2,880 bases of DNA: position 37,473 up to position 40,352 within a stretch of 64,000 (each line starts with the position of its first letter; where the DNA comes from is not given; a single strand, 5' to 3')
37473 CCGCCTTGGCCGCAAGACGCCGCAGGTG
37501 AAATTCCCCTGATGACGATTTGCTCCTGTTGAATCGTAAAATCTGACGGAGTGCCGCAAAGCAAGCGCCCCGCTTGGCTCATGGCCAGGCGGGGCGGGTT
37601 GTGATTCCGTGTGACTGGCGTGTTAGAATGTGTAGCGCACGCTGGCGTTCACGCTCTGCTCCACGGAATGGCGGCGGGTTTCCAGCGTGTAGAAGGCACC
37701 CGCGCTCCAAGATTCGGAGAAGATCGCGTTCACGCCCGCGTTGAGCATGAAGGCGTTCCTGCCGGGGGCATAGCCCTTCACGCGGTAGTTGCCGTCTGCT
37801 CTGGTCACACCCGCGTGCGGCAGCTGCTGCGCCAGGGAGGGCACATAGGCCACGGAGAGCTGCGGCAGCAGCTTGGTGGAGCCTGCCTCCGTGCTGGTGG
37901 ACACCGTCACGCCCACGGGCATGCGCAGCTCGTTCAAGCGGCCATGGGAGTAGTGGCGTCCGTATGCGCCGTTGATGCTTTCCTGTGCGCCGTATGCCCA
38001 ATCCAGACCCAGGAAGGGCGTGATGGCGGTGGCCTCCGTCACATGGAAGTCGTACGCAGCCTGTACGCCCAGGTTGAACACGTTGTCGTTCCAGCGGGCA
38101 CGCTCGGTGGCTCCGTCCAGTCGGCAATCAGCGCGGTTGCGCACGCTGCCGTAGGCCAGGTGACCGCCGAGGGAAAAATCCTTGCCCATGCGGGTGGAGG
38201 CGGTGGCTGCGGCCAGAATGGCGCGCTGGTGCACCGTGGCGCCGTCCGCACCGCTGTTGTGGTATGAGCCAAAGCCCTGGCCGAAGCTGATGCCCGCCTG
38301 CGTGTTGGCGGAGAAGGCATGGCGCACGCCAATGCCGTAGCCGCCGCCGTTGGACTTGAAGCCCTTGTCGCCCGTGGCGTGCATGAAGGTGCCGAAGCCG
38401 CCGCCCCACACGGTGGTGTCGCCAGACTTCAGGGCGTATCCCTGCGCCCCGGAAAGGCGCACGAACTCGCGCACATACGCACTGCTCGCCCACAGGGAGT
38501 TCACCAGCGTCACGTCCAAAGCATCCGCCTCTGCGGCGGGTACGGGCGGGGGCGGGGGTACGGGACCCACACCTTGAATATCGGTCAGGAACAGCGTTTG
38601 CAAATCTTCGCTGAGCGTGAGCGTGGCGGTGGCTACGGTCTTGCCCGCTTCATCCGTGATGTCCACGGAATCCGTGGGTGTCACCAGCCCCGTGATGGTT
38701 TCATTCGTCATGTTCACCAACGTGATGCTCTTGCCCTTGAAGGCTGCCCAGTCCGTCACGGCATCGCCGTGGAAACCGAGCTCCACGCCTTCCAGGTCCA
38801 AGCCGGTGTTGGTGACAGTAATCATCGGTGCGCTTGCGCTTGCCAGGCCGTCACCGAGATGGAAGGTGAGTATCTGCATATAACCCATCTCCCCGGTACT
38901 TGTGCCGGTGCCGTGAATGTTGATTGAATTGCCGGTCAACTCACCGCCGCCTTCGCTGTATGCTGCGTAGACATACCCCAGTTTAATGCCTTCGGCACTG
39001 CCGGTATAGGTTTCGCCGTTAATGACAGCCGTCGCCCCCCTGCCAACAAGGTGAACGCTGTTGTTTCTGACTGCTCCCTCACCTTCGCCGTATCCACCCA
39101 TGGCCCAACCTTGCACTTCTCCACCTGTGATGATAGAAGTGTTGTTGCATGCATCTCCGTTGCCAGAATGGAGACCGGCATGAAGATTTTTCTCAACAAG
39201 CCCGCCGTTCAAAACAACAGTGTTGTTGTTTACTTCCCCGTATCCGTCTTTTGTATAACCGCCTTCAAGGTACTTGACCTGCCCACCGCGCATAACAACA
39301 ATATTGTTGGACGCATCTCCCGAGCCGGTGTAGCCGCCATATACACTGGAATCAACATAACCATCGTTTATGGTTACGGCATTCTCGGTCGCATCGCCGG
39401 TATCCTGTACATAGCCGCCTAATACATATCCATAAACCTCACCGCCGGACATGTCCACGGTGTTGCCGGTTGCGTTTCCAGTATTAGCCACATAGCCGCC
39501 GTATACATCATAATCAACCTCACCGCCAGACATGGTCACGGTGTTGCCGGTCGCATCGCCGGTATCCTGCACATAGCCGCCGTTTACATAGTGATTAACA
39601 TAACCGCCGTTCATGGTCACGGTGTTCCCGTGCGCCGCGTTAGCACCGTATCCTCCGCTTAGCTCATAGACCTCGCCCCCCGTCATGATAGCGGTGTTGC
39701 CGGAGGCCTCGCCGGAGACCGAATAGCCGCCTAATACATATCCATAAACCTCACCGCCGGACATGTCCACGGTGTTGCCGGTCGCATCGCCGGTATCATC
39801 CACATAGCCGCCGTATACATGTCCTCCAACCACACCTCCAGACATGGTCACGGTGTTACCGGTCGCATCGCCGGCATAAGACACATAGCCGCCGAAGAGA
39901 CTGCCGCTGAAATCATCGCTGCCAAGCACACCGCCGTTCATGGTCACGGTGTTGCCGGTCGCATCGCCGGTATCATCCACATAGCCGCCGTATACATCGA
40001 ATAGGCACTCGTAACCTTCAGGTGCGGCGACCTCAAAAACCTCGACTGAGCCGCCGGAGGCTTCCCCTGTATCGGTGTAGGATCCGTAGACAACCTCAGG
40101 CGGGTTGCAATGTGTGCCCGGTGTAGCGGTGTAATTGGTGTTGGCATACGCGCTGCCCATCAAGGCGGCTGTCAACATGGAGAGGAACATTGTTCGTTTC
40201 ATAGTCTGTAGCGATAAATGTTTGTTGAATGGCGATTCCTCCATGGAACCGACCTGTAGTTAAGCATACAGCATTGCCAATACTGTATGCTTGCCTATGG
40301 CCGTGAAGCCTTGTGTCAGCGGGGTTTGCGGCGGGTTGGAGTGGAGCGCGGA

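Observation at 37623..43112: One passenger domain, two anchoring systems: adjacent paralogs end either in an autotransporter barrel or in a PEP-CTERM tail at the same junction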

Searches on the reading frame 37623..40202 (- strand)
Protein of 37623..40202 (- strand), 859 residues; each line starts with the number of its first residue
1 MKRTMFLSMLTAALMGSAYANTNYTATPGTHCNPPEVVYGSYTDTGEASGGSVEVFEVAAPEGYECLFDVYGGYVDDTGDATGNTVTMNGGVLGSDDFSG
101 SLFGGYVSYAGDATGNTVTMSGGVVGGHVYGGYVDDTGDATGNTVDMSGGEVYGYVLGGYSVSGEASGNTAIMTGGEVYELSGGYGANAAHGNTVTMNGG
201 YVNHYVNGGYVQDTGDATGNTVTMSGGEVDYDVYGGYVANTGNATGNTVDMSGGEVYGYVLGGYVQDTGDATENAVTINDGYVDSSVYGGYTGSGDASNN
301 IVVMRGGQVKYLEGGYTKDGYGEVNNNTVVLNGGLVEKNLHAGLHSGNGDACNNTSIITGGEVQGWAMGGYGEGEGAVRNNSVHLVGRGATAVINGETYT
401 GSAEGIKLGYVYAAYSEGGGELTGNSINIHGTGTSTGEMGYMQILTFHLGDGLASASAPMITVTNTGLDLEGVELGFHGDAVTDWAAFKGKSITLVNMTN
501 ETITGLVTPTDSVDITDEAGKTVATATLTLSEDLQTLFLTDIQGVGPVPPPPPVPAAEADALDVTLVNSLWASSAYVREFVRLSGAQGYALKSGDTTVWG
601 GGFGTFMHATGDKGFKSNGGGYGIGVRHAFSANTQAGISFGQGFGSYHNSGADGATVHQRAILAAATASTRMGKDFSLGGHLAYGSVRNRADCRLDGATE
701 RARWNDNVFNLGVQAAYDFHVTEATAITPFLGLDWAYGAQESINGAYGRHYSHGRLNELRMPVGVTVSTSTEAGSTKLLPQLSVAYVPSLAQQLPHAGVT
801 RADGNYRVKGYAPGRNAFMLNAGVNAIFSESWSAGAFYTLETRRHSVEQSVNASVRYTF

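Call 4: search_protein_families(library=pfam, proteins=[window:37623-40202:-], max_evalue=0.1)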
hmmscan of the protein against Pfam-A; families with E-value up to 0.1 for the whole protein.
window:37623-40202:- (859 aa): 1 family
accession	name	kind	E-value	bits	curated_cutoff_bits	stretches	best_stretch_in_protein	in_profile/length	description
PF03797.25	Autotransporter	-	3.6e-28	99.4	26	1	598-838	1-254/255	Autotransporter beta-domain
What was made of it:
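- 37623..40202 (-): Gene A, 859 aa. Signal peptide (aa 1-20), eight or so 27-aa repeats (81-nt period, aa ~66-286), shared passenger module (aa 287-545, nt 38568-39344), Pro-rich linker plus autotransporter barrel (aa 546-859, nt 37626-38567). PF03797 E 3.6e-28 (call 4).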

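Call 5: search_protein_families(library=ncbifam, proteins=[window:37623-40202:-], max_evalue=0.1)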
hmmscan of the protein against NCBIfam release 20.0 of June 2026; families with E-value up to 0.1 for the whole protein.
window:37623-40202:- (859 aa): 0 families

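Call 23: find_homologous_proteins(query=window:37623-40202:-, max_evalue=0.001)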
Query window:37623-40202:- (859 aa): 1300 proteins with E <= 0.001 among 8000 candidates; the best 120 are listed.
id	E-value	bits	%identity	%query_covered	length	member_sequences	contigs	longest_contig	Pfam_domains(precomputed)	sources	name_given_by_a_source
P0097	0.0e+0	1887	100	100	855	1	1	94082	PF03797.26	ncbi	-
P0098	0.0e+0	1594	58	98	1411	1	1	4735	PF03797.26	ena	-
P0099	0.0e+0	1343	59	98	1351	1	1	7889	PF03797.26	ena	-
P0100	0.0e+0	1286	61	92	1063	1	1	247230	PF03797.26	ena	-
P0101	0.0e+0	1275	59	89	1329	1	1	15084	PF03797.26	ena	-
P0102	0.0e+0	1232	85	72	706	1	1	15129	PF03797.26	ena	-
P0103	0.0e+0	1170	59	98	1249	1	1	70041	PF03797.26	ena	-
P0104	0.0e+0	1160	69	92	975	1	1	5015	PF03797.26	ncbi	-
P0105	0.0e+0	1102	60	98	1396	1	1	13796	PF03797.26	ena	-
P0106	0.0e+0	1066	62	100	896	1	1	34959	PF03797.26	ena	-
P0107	0.0e+0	1048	63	100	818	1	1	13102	PF03797.26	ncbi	-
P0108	0.0e+0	1020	63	75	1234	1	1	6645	PF03797.26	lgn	-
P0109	3.5e-298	1010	61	100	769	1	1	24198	PF03797.26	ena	-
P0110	1.2e-294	998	68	82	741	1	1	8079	PF03797.26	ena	-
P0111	7.3e-293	992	66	83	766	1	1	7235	PF03797.26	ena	-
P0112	1.4e-284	965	59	91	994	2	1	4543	PF03797.26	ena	-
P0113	3.0e-283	960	65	82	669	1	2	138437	PF03797.26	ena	-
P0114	1.1e-279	949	59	100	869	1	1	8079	PF03797.26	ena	-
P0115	1.5e-277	942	59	100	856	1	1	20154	PF03797.26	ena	-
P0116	2.4e-270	918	61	100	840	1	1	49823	PF03797.26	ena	-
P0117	2.1e-266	905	66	79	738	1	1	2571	PF03797.26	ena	-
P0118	3.5e-247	841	55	100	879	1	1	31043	PF03797.26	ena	-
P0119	1.0e-240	820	54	100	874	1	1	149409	PF03797.26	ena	-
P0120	7.3e-220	751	61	75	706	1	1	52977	PF03797.26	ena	-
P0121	6.9e-99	350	36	59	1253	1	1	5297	-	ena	-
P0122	1.1e-90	323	37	56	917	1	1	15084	-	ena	-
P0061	2.8e-85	305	45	63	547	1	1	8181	-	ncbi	-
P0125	2.5e-76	276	36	59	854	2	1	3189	-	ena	-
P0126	1.9e-75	273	35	59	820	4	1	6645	-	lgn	-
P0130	2.1e-70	256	34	64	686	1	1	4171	-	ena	-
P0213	3.3e-52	196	40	53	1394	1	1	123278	PF12951.14,PF03797.26,PF18883.7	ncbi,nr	ncbi:MAG: autotransporter outer membrane beta-barrel domain-containing protein [Desulfocapsaceae bac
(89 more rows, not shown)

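Call 24: find_encoding_contigs(protein=P0100, flank=10000, max_places=2)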
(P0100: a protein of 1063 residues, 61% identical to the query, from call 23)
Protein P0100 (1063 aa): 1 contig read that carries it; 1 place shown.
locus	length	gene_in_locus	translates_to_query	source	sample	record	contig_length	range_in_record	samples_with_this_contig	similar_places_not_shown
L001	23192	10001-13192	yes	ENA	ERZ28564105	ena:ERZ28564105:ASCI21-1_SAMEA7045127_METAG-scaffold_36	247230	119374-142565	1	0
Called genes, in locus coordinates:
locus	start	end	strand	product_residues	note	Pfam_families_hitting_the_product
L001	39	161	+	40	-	-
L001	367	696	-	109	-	PF08238:Sel1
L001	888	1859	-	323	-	PF03781:FGE-sulfatase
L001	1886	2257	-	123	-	-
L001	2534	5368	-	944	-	PF02347:GDC-P, PF21478:GcvP2_C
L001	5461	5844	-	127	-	PF01597:GCV_H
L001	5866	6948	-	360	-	PF01571:GCV_T, PF08669:GCV_T_C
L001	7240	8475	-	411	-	PF13173:AAA_14, PF13635:DUF4143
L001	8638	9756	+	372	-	-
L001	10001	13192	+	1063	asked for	PF03797:Autotransporter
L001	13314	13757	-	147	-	-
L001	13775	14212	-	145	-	PF09028:Mac-1 (weak)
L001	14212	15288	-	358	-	PF01883:FeS_assembly_P (weak), PF02374:ArsA_ATPase (weak), PF09140:MipZ, PF10609:ParA, PF13614:AAA_31, PF01656:CbiA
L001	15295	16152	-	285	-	PF03741:TerC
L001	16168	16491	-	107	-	PF09719:C_GCAxxG_C_C (faint)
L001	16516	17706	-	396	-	PF00155:Aminotran_1_2, PF00266:Aminotran_5, PF01053:Cys_Met_Meta_PP (weak)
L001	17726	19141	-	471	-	-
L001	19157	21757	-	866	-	PF00912:Transgly, PF00905:Transpeptidase (weak)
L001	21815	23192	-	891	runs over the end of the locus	PF00023:Ank (faint), PF12796:Ank_2, PF13606:Ank_3 (faint), PF13637:Ank_4 (faint), PF13857:Ank_5 (faint), PF24521:Ank_KRIT1 (faint), PF12796:Ank_2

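Call 25: find_encoding_contigs(protein=P0119, flank=10000, max_places=2)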
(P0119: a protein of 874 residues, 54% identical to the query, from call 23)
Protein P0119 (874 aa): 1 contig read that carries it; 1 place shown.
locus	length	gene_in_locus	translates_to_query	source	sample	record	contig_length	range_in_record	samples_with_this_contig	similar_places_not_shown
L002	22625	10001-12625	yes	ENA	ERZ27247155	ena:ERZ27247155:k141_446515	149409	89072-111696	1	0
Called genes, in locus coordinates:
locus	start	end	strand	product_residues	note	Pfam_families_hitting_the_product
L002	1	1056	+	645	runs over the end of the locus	PF07973:tRNA_SAD, PF00587:tRNA-synt_2b, PF03129:HGTP_anticodon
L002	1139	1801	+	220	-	PF05198:IF3_N, PF00707:IF3_C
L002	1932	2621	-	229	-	PF14622:Ribonucleas_3_3, PF00636:Ribonuclease_3, PF00035:dsrm (weak)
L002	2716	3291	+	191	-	-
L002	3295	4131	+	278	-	-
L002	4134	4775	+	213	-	-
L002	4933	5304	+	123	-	PF02021:UPF0102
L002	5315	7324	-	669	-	PF01757:Acyl_transf_3, PF19040:SGNH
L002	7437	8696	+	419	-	PF01136:Peptidase_U32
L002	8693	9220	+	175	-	PF00156:Pribosyltran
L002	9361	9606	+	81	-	PF00886:Ribosomal_S16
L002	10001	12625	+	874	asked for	PF03797:Autotransporter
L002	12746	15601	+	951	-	-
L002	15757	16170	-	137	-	PF02823:ATP-synt_DE_N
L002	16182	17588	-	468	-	PF02874:ATP-synt_ab_N, PF00006:ATP-synt_ab, PF22919:ATP-synt_VA_C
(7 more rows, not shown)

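Call 53: search_protein_families(library=pfam, proteins=[L001:8638-9756:+], max_evalue=10)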
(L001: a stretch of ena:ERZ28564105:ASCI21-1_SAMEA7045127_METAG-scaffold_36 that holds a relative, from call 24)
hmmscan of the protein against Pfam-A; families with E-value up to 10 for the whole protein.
L001:8638-9756:+ (372 aa): 0 families

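Call 60: find_encoding_contigs(protein=P0102, flank=10000, max_places=3)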
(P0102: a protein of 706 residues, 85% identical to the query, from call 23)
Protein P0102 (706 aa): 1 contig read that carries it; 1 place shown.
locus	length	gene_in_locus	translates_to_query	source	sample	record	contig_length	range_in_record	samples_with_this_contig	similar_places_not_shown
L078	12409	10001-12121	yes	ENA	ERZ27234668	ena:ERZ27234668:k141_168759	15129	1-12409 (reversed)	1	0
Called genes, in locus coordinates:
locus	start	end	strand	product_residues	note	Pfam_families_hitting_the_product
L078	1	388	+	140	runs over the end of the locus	-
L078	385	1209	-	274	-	PF01026:TatD_DNase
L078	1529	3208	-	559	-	PF19543:GH123_N (weak), PF22680:Glyco_hydro_123_N_2, PF13320:GH123_cat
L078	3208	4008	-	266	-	PF00378:ECH_1, PF16113:ECH_2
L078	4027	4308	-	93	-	-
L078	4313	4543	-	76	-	-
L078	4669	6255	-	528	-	-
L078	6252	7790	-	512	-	PF02881:SRP54_N, PF00448:SRP54, PF02978:SRP_SPB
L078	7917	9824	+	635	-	PF01301:Glyco_hydro_35, PF02449:Glyco_hydro_42 (weak), PF21317:BetaGal_ABD_1, PF21467:BetaGal_gal-bd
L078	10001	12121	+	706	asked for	PF03797:Autotransporter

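Call 75: search_protein_families(library=phrogs, proteins=[L001:8638-9756:+], max_evalue=0.01)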
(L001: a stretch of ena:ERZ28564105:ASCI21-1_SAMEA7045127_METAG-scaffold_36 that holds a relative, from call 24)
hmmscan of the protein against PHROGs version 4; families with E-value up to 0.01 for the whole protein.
L001:8638-9756:+ (372 aa): 0 families

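Call 76: predict_structure(alignment_id=A4)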
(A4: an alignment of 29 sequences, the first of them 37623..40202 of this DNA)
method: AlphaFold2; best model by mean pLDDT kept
length: 859 residues; sequences in the alignment: 29
mean_pLDDT: 66.4   pTM: 0.63
mean pLDDT of the five models: 66.4, 65.8, 65.3, 63.0, 62.7
residues with pLDDT >= 90: 382; 70-90: 108; 50-70: 20; < 50: 349
segments of 3 or more residues with pLDDT < 50: 1-32, 60-63, 547-859
pLDDT, mean of each block of 10 residues (from residue 1): 44 35 37 66 87 71 66 93 91 73 96 98 92 97 97 96 97 97 96 98 98 96 98 98 98 98 97 98 98 96 98 92 94 97 89 97 97 90 96 92 95 90 95 94 94 87 89 90 83 89 75 84 90 91 64 36 36 32 36 30 25 27 26 24 27 35 30 28 23 31 26 24 24 26 26 26 24 26 24 26 26 24 24 25 27 25
secondary structure, 60 per line:
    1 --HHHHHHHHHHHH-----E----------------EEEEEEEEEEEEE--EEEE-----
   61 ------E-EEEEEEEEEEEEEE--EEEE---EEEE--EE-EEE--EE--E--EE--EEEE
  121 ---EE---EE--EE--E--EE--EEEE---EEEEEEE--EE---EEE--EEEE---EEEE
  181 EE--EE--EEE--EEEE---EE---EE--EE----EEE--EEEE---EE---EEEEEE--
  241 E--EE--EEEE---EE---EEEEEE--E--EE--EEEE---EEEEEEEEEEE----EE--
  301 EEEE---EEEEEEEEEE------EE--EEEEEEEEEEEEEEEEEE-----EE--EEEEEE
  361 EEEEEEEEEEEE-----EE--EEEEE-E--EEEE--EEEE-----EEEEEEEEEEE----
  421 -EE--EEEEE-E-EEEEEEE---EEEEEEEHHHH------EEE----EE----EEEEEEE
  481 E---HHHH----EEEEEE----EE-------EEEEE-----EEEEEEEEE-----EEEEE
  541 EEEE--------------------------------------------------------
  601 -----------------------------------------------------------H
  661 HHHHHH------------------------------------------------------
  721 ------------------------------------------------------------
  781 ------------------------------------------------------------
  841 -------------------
elements in order (helices of 4 or more, strands of 3 or more residues): H3-14 E37-49 E52-55 E69-82 E85-88 E92-95 E101-103 E117-120 E144-147 E151-157 E165-167 E170-173 E177-182 E189-191 E194-197 E216-218 E221-224 E233-238 E248-251 E260-265 E275-278 E282-292 E301-304 E308-317 E328-345 E355-372 E382-386 E391-394 E397-400 E406-416 E426-430 E434-440 E444-450 H451-454 E461-463 E474-481 H485-488 E493-498 E512-516 E522-530 E536-544 H660-666
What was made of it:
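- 37623..40202 (-): AlphaFold: passenger residues 33-546 all-beta, pLDDT mostly above 90; barrel not modelled (call 76).
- On Type Va autotransporter (gene A): AlphaFold did not fold it (call 76), so the structure is unconfirmed. All-beta model with pLDDT above 90 over residues 33-546 (call 76).
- Closest known: Classical. Same: Gene A has a signal peptide, a long all-beta repeat passenger, a linker, a PF03797 barrel and a terminal aromatic residue (calls 4, 76).
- AlphaFold did not model A's barrel (pLDDT ~25, call 76), probably because the alignment was shallow.
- Tried and rejected: AlphaFold left A's barrel unmodelled (call 76).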

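Call 78: search_solved_structures(query=window:37623-40202:-, max_evalue=0.01)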
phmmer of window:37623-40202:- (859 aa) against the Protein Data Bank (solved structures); distinct sequences matched with E-value up to 0.01: 0.
